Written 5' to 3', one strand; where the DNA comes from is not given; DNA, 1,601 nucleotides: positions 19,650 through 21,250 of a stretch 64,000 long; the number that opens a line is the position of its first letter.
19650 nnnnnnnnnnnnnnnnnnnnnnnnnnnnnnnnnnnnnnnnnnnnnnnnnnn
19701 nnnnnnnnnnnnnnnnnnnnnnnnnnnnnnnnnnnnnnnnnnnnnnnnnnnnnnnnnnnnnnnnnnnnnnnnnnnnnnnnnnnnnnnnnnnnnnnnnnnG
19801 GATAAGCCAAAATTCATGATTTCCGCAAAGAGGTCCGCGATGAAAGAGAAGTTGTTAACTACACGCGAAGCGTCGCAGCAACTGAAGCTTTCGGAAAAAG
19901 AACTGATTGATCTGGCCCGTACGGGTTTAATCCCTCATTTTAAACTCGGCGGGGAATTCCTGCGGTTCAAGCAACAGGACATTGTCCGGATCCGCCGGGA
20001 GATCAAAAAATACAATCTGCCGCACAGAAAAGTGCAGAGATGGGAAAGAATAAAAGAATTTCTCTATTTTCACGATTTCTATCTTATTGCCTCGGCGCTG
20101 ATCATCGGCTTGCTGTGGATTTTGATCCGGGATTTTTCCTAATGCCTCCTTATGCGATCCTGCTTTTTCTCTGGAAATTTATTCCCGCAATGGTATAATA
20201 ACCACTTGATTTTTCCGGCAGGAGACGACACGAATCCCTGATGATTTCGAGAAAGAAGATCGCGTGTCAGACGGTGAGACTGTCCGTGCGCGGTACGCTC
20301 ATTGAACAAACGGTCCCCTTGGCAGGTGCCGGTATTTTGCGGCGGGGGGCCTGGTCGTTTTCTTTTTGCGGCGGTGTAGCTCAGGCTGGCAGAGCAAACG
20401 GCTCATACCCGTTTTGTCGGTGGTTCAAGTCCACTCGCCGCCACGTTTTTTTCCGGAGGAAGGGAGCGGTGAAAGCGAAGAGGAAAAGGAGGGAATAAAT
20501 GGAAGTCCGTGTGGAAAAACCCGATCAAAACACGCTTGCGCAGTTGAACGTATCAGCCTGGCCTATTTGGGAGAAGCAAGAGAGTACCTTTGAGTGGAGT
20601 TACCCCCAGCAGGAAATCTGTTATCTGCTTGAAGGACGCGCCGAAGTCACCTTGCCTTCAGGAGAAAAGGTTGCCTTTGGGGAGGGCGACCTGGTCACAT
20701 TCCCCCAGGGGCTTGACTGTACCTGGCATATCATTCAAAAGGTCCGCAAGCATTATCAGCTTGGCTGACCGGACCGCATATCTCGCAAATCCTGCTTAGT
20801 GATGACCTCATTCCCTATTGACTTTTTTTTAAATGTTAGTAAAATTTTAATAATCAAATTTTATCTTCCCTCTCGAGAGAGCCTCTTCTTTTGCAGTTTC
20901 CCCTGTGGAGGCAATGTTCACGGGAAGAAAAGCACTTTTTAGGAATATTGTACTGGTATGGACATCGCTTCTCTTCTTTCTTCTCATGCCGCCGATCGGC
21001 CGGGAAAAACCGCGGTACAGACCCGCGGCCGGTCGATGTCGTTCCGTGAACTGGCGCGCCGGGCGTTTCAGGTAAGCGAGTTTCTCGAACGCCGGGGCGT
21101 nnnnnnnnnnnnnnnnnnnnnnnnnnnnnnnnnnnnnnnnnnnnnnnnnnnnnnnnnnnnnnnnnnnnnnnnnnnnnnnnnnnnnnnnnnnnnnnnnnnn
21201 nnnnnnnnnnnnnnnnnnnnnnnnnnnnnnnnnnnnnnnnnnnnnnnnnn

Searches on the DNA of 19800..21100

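Call 62: search_rna_families(source=window, start=19800, end=21100, threshold=evalue, max_evalue=1)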
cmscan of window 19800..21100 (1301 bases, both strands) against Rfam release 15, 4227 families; matches with E-value up to 1: 3.
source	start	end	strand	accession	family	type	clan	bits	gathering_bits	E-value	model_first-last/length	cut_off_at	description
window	20370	20443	+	RF00005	tRNA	Gene; tRNA;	CL00001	60.1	29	3.3e-12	1-71/71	no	tRNA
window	20972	21008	+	RF01365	CRISPR-DR52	Gene; CRISPR;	-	21.7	50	0.35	1-37/37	no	CRISPR RNA direct repeat element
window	20656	20706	-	RF01151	snoU82P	Gene; snRNA; snoRNA; CD-box;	-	14.8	42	0.64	1-55/55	no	Small nucleolar RNA U82P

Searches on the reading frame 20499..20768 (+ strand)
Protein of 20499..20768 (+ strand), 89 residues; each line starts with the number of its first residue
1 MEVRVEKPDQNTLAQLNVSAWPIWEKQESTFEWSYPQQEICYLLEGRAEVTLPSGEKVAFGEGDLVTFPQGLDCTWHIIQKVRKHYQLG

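Call 25: search_protein_families(library=pfam, proteins=[window:20499-20768:+], max_evalue=1)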
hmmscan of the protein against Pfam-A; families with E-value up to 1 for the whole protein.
window:20499-20768:+ (89 aa): 5 families
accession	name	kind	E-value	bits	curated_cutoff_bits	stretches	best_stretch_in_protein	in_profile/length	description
PF05899.18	Cupin_3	-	2.1e-25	88.6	23.5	1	14-86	2-74/74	EutQ-like cupin domain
PF07883.17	Cupin_2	-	1e-07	32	27.2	1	28-78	9-55/70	Cupin domain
PF06249.18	EutQ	-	3e-06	27.5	21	1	17-84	75-141/152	Ethanolamine utilisation protein EutQ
PF12852.13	Cupin_6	-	0.0059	16.8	26.7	1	38-75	35-70/183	Cupin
PF00190.28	Cupin_1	-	0.0062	16.5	22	1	13-72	28-95/151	Cupin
